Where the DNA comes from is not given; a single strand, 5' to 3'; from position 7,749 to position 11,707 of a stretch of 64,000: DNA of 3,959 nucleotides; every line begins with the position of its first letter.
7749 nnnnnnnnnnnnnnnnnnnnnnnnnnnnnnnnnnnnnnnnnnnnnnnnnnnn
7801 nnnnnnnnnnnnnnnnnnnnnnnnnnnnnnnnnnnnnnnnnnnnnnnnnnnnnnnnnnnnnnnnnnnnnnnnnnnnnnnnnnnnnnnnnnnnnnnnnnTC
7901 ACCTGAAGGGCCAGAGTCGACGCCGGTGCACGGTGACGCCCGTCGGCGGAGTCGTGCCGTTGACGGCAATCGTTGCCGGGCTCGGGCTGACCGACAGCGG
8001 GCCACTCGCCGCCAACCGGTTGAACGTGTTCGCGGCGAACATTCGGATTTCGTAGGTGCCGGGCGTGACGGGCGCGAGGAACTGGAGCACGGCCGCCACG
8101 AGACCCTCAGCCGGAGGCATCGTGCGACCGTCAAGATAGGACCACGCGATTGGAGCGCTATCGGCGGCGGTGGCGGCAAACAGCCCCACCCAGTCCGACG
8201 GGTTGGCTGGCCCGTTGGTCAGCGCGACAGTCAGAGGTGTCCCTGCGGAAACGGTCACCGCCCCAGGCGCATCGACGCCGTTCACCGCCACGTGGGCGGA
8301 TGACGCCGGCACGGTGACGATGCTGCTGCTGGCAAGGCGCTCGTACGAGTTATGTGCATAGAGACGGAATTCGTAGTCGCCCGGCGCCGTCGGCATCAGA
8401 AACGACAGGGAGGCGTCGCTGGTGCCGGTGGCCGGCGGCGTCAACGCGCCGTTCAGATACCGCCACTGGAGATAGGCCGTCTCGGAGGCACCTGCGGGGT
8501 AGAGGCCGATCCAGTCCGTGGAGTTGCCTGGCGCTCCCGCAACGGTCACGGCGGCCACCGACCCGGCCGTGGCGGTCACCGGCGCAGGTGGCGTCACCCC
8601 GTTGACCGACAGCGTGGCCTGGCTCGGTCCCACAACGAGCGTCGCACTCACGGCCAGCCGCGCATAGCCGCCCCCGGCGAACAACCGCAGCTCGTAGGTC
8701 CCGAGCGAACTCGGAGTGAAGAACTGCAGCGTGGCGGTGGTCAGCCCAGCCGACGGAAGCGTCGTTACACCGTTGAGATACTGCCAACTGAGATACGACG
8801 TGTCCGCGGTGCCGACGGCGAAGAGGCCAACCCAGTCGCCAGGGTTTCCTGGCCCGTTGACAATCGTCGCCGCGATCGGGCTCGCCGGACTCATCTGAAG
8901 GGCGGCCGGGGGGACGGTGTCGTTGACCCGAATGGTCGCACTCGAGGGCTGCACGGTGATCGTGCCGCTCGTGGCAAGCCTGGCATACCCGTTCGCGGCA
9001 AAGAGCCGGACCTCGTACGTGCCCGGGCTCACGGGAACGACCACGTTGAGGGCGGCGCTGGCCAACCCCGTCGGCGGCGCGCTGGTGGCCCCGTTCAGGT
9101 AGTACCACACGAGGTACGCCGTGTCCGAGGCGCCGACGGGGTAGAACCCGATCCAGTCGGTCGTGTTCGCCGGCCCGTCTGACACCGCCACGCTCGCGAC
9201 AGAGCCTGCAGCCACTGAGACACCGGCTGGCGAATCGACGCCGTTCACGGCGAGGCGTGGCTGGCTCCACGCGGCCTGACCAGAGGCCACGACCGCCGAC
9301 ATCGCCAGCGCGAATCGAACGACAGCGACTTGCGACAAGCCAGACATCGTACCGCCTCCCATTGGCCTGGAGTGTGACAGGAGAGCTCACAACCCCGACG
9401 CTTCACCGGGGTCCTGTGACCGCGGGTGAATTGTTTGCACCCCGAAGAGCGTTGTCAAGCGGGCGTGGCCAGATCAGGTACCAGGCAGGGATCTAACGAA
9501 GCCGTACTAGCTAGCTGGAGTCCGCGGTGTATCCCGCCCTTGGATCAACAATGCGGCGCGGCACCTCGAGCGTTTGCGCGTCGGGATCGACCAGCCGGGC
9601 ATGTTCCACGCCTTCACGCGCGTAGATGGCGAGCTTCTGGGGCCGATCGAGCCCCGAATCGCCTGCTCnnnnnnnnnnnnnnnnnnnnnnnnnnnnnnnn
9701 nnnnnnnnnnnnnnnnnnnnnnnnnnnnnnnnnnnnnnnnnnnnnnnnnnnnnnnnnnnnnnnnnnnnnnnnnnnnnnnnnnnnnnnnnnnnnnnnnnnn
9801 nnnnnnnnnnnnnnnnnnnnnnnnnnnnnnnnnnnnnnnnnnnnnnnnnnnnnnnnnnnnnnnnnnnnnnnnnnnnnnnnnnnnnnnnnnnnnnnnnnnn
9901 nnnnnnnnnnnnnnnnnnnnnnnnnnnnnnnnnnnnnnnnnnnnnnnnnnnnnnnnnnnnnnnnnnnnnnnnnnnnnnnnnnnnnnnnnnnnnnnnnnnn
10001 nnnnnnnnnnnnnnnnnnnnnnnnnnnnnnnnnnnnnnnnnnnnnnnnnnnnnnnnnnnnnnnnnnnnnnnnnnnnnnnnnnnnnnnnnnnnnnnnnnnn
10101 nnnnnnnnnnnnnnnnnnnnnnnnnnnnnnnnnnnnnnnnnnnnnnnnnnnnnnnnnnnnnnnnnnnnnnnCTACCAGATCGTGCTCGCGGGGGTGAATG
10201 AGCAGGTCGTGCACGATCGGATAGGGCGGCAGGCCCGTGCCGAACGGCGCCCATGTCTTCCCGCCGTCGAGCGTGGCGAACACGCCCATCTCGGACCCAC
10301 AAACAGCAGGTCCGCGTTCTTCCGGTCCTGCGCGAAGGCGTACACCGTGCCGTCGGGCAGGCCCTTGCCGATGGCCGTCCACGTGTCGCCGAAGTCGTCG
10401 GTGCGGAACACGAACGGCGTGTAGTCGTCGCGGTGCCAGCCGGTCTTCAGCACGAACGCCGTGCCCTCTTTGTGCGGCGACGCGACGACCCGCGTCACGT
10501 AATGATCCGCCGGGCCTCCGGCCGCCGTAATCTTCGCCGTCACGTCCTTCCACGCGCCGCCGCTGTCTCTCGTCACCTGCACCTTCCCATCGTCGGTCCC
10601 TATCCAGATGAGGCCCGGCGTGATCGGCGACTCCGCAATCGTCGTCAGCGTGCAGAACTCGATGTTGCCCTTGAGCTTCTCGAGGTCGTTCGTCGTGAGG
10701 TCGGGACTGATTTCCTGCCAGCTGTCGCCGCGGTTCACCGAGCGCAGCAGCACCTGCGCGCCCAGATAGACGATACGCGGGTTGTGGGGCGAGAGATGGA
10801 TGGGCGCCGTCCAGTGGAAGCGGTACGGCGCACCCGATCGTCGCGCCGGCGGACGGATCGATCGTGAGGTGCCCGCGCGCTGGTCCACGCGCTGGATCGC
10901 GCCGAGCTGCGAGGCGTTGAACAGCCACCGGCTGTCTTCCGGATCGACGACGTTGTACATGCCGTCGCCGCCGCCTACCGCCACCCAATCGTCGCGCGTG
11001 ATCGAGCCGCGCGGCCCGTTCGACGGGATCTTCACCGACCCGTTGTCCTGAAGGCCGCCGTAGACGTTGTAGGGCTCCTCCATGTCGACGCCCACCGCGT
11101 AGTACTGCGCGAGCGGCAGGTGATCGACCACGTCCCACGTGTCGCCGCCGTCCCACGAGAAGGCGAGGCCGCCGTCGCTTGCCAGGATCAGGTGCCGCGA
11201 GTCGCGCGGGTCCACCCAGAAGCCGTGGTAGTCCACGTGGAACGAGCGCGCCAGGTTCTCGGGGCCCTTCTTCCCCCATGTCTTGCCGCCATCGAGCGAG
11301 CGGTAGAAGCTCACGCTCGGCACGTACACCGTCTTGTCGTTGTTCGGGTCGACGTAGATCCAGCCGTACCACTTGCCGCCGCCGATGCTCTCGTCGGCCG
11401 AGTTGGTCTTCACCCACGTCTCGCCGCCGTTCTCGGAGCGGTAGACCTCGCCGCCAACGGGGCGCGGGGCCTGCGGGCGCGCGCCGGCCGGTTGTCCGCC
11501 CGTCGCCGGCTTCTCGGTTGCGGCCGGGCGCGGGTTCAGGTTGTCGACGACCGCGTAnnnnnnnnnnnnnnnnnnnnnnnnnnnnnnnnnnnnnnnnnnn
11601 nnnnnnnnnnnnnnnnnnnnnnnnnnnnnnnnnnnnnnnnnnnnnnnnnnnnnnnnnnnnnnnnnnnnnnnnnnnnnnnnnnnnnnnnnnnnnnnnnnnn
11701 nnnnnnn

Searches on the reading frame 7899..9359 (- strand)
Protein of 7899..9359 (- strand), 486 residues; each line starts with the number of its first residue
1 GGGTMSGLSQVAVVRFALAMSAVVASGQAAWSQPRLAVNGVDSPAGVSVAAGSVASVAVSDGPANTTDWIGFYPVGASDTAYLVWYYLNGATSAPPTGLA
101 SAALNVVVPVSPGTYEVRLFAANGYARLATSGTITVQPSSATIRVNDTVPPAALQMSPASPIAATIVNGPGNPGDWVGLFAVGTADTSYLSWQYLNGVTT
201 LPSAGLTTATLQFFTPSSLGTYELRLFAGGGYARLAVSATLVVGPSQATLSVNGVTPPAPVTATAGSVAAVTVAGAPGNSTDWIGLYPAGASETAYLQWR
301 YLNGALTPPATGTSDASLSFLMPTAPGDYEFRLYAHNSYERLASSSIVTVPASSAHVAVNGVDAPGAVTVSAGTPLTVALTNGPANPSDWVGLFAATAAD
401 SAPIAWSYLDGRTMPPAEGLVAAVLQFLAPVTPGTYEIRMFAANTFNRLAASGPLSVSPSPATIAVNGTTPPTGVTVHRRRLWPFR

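Call 70: search_protein_families(library=pfam, proteins=[window:7899-9359:-], max_evalue=0.0001)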
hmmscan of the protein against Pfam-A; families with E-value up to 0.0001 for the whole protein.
window:7899-9359:- (486 aa): 3 families
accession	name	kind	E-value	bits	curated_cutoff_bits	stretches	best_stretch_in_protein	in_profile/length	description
PF17751.7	SKICH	-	2.9e-10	41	23.4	0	278-305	28-54/103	SKICH domain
PF16562.11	HECW_N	-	3.8e-05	24.2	26.7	0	62-82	40-60/120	N-terminal domain of E3 ubiquitin-protein ligase HECW1 and 2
PF07495.19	Y_Y_Y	-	6.5e-05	23.2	26.6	0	323-345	34-56/65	Y_Y_Y domain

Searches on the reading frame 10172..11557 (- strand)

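Call 70: search_protein_families(library=pfam, proteins=[window:10172-11557:-], max_evalue=0.0001)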
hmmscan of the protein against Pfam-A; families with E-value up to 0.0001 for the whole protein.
window:10172-11557:- (461 aa): 2 families
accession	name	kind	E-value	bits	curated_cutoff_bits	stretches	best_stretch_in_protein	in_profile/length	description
PF15902.12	Sortilin-Vps10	-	2.8e-13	49.9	33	1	37-145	2-113/446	Sortilin, neurotensin receptor 3,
PF02012.26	BNR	-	5.2e-05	23.1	27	0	85-94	1-10/12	BNR/Asp-box repeat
